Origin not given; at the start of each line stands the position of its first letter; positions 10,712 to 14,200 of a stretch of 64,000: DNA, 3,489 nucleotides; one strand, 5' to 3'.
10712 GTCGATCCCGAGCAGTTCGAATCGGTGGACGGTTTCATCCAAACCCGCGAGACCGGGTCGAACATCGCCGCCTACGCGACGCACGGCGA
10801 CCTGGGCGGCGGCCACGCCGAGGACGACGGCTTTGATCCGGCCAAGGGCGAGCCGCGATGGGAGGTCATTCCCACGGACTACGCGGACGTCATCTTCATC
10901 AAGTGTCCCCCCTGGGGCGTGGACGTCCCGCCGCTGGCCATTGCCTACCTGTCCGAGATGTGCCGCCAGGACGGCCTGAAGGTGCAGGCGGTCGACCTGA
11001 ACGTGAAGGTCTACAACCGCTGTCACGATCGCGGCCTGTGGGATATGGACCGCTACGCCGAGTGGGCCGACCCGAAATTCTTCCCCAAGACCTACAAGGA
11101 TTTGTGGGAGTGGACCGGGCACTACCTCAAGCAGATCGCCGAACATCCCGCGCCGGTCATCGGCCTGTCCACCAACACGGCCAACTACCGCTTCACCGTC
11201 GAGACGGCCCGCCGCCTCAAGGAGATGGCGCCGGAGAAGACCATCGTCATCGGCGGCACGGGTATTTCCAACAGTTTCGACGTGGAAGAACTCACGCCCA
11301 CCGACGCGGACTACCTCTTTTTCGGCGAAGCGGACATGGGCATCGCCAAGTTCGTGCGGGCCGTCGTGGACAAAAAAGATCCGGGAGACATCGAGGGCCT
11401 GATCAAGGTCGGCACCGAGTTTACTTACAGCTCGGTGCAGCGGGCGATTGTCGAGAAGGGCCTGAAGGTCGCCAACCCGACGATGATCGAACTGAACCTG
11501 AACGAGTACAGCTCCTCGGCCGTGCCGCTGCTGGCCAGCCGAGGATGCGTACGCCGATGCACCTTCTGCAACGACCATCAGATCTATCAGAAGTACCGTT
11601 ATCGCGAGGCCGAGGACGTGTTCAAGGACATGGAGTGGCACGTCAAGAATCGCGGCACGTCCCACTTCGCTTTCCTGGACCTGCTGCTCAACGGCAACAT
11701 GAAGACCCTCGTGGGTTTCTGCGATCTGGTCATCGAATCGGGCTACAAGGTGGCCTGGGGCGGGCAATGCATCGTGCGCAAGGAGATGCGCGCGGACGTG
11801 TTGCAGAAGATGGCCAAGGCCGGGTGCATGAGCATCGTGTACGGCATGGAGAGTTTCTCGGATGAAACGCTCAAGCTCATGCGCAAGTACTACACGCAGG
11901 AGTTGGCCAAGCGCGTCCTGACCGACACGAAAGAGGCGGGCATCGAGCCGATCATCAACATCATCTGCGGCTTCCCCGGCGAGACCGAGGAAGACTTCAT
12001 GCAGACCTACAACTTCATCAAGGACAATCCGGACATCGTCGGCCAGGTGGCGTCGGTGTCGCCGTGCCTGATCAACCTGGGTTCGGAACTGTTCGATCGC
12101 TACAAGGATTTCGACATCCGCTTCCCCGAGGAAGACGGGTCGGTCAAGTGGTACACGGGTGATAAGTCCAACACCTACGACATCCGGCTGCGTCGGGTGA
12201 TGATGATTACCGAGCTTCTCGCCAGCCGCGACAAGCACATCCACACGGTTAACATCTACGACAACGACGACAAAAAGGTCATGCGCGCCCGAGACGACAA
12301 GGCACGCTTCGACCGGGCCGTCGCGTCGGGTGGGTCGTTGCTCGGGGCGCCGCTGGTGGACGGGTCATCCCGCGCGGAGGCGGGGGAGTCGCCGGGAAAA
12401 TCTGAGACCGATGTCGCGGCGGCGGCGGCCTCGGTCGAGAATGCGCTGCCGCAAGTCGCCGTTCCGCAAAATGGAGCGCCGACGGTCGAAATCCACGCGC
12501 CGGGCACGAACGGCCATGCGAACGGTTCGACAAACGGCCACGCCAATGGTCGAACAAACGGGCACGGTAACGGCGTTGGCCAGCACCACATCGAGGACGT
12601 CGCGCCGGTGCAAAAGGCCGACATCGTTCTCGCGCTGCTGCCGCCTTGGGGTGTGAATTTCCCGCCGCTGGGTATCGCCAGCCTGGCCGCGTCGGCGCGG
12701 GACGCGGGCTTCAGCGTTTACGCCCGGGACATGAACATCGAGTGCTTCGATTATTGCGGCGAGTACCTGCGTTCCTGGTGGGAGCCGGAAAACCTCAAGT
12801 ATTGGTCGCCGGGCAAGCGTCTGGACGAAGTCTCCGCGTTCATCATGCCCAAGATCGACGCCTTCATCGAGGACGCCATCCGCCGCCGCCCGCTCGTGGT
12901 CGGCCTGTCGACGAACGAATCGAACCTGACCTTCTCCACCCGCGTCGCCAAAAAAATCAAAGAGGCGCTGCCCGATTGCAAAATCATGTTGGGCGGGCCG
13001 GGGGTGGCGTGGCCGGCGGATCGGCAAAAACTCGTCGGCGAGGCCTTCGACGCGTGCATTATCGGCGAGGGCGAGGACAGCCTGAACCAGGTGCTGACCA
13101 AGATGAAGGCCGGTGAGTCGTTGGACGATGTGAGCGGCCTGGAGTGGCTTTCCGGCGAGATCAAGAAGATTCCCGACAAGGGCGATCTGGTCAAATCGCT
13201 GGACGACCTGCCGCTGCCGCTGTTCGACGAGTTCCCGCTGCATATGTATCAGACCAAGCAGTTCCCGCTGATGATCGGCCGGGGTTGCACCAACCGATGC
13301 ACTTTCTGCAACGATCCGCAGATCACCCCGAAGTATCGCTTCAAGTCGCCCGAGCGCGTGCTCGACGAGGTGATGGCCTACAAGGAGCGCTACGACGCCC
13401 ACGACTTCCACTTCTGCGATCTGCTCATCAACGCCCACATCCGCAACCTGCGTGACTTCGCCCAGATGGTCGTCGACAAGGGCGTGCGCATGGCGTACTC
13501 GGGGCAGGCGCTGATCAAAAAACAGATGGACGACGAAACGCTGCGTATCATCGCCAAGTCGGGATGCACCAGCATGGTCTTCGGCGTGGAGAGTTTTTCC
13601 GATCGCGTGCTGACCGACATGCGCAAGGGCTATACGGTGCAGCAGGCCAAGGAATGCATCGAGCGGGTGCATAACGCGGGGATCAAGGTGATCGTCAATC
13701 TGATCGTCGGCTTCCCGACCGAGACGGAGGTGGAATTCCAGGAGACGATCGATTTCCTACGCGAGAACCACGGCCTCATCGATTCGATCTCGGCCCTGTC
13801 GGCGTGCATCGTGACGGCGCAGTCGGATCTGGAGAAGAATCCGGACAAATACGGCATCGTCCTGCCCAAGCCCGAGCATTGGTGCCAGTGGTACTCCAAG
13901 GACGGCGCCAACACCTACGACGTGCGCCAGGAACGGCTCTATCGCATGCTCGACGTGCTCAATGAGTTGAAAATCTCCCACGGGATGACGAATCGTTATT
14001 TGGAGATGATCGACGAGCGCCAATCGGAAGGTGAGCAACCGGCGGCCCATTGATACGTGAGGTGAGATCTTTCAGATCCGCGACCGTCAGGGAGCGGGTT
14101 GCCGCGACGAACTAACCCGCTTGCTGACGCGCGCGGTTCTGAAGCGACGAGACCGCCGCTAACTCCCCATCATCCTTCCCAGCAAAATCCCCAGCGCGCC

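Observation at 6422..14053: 2543-aa single polypeptide carrying five radical SAM domains (1 SPASM-type + 4 tandem B12-binding modules)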

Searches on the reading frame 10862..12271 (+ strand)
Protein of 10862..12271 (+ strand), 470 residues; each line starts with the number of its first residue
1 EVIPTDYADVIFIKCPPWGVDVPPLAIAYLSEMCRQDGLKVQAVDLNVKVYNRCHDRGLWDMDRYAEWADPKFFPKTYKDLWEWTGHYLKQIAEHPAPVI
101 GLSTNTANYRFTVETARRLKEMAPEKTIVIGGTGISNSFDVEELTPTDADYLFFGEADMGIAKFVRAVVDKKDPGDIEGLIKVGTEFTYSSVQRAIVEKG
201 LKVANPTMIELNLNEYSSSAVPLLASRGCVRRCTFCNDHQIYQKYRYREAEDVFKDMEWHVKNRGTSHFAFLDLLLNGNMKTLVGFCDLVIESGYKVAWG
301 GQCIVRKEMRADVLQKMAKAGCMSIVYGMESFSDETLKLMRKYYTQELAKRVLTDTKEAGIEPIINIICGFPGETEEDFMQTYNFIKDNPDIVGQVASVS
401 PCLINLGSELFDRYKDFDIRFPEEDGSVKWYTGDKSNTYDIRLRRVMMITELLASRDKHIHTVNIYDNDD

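Call 7: search_protein_families(library=ncbifam, proteins=[window:10862-12271:+], max_evalue=0.001)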
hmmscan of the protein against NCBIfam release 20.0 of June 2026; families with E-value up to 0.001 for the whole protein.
window:10862-12271:+ (470 aa): 35 families (the best 25 are shown)
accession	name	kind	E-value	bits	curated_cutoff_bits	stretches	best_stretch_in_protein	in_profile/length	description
TIGR03975.1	rSAM_ocin_1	subfamily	8.6e-37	126.9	281.85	1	86-386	118-427/606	RiPP maturation radical SAM C-methyltransferase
TIGR04479.1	bcpD_PhpK_rSAM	subfamily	6.7e-29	100.6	600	1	96-391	110-412/504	PhpK family radical SAM P-methyltransferase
TIGR02026.1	BchE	equivalog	2.3e-26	92.7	481.35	1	91-394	58-371/497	magnesium-protoporphyrin IX monomethyl ester anaerobic oxidative cyclase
NF050148.1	rSAM_ApyD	equivalog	6.3e-25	87.6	750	1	96-387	74-364/645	RiPP biosynthesis radical SAM protein ApyD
TIGR04013.1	B12_SAM_MJ_1487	hypoth_equivalog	1.5e-21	76.7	251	2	90-262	36-194/382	TIGR04013 family B12-binding domain/radical SAM domain-containing protein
TIGR04072.2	rSAM_ladder_B12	equivalog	1.9e-21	76.2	360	1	113-384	86-344/443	lipid biosynthesis B12-binding/radical SAM protein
TIGR03471.1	HpnJ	equivalog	6.7e-21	74.7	577.6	1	102-400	74-376/472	hopanoid biosynthesis associated radical SAM protein HpnJ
NF040546.1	rSAM_CUAEP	equivalog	2.4e-18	66.1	500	1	99-451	50-405/468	CUAEP/CCAEP-tail radical SAM (seleno)protein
TIGR04385.1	B12_rSAM_cofa1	equivalog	4.9e-18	65.6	450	1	115-404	89-379/438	B12 lower ligand biosynthesis radical SAM protein BzaD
TIGR04014.1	B12_SAM_MJ_0865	equivalog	1.1e-17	63.9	360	1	116-389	61-336/434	methyl-coenzyme M reductase glutamine C-methyltransferase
NF038361.1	rSAM_Sden_1168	equivalog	3.5e-16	58.9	575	1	91-393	135-455/560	Sden_1168 family B12-binding radical SAM P-methyltransferase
TIGR00089.1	TIGR00089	subfamily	2.9e-13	49.4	251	1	328-388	255-317/429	MiaB/RimO family radical SAM methylthiotransferase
TIGR04367.1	HpnR_B12_rSAM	equivalog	7.2e-13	47.9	650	1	87-394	51-357/490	hopanoid C-3 methylase HpnR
TIGR01125.1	TIGR01125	equivalog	2.7e-11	43.2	356.95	1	331-389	256-316/432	30S ribosomal protein S12 methylthiotransferase RimO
TIGR01579.1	MiaB-like-C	equivalog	4.4e-11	42.7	357.05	1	308-388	233-317/416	tRNA (N(6)-L-threonylcarbamoyladenosine(37)-C(2))-methylthiotransferase MtaB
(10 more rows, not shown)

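Call 41: search_protein_families(library=pfam, proteins=[window:10862-12271:+], max_evalue=0.01)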
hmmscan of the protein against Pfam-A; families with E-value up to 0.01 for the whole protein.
window:10862-12271:+ (470 aa): 3 families
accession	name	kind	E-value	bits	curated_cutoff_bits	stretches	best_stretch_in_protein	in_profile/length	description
PF04055.27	Radical_SAM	-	2.1e-20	74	29.5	1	226-386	4-166/166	Radical SAM superfamily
PF02310.24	B12-binding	-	4.8e-12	46.2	32.1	1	89-158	44-114/121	B12 binding domain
PF00218.27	IGPS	-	0.0013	18.4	27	1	90-160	172-243/254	Indole-3-glycerol phosphate synthase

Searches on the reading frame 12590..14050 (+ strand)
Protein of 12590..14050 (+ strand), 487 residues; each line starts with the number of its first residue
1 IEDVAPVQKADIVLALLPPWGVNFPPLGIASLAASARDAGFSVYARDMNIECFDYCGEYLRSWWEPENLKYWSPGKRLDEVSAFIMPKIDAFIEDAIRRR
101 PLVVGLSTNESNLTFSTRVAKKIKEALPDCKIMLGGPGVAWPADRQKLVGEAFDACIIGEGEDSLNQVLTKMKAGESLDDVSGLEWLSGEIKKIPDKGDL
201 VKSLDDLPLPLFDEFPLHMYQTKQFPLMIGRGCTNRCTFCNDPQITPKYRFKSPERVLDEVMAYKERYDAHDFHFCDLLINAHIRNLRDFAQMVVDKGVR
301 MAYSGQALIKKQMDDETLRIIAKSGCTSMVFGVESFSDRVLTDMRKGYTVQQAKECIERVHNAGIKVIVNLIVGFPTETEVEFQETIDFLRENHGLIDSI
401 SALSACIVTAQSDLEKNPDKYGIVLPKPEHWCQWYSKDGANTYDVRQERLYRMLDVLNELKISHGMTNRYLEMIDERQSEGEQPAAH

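Call 7: search_protein_families(library=ncbifam, proteins=[window:12590-14050:+], max_evalue=0.001)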
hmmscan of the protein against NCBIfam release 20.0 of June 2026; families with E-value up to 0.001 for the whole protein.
window:12590-14050:+ (487 aa): 35 families (the best 25 are shown)
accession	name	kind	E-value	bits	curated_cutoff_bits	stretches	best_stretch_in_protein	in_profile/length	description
TIGR03975.1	rSAM_ocin_1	subfamily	8.3e-45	153.4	281.85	1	74-429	102-465/606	RiPP maturation radical SAM C-methyltransferase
NF050148.1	rSAM_ApyD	equivalog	2.4e-44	151.8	750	1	94-391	68-364/645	RiPP biosynthesis radical SAM protein ApyD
TIGR04479.1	bcpD_PhpK_rSAM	subfamily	1.1e-35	123.1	600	1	99-393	109-409/504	PhpK family radical SAM P-methyltransferase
TIGR03471.1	HpnJ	equivalog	1.2e-32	113.4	577.6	1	106-392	74-364/472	hopanoid biosynthesis associated radical SAM protein HpnJ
TIGR04013.1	B12_SAM_MJ_1487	hypoth_equivalog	4.1e-27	95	251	2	98-266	40-194/382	TIGR04013 family B12-binding domain/radical SAM domain-containing protein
TIGR04072.2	rSAM_ladder_B12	equivalog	4.8e-27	94.7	360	1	113-391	83-347/443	lipid biosynthesis B12-binding/radical SAM protein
TIGR04014.1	B12_SAM_MJ_0865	equivalog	5.6e-27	94.6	360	1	131-393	70-336/434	methyl-coenzyme M reductase glutamine C-methyltransferase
TIGR02026.1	BchE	equivalog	7.3e-23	81.2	481.35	1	97-389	60-361/497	magnesium-protoporphyrin IX monomethyl ester anaerobic oxidative cyclase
TIGR04385.1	B12_rSAM_cofa1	equivalog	1.9e-22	80.1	450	1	121-392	91-363/438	B12 lower ligand biosynthesis radical SAM protein BzaD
TIGR00089.1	TIGR00089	subfamily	3.6e-19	68.9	251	1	311-393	232-318/429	MiaB/RimO family radical SAM methylthiotransferase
NF038361.1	rSAM_Sden_1168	equivalog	1.4e-18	66.8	575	1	111-391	152-449/560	Sden_1168 family B12-binding radical SAM P-methyltransferase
TIGR04367.1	HpnR_B12_rSAM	equivalog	2.7e-18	65.8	650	1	91-374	51-334/490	hopanoid C-3 methylase HpnR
TIGR01579.1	MiaB-like-C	equivalog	1.4e-16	60.8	357.05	1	308-392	229-317/416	tRNA (N(6)-L-threonylcarbamoyladenosine(37)-C(2))-methylthiotransferase MtaB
NF040546.1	rSAM_CUAEP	equivalog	1.4e-15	56.9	500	1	113-436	61-388/468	CUAEP/CCAEP-tail radical SAM (seleno)protein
NF033712.0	B12_rSAM_KedN5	subfamily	1.9e-15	56.1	700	1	101-425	63-398/624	KedN5 family methylcobalamin-dependent radical SAM C-methyltransferase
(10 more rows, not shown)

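Call 28: search_solved_structures(query=window:12590-14050:+, max_evalue=0.001)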
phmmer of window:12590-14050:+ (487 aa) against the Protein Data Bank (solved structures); distinct sequences matched with E-value up to 0.001: 7.
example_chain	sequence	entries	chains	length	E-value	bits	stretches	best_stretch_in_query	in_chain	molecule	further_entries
9ccb_A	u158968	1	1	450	4.9e-09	38.3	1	153-392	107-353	Radical SAM core domain-containing protein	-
7kdx_A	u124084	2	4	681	1.3e-07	33.6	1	100-394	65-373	Methyltransferase TokK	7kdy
6fd2_B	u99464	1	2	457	2.1e-06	29.7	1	306-404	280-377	Putative apramycin biosynthetic oxidoreductase 4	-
5ul2_A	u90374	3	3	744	1e-05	27.4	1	88-397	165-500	OxsB protein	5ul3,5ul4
7mjv_A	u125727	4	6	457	4e-05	25.4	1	228-392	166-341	tRNA-2-methylthio-N(6)-dimethylallyladenosine synthase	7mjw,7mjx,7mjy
7mjz_A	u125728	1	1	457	4e-05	25.4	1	228-392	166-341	tRNA-2-methylthio-N(6)-dimethylallyladenosine synthase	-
9n1b_A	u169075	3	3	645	9.2e-05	24.3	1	109-388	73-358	Radical SAM protein | Radical SAM enzyme CysS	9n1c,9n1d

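Call 41: search_protein_families(library=pfam, proteins=[window:12590-14050:+], max_evalue=0.01)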
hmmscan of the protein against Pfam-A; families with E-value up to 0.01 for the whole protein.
window:12590-14050:+ (487 aa): 2 families
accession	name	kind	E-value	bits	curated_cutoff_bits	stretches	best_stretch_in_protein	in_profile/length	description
PF04055.27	Radical_SAM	-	1.4e-28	100.6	29.5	1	229-390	3-166/166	Radical SAM superfamily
PF02310.24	B12-binding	-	4.3e-16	59.3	32.1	1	89-168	40-120/121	B12 binding domain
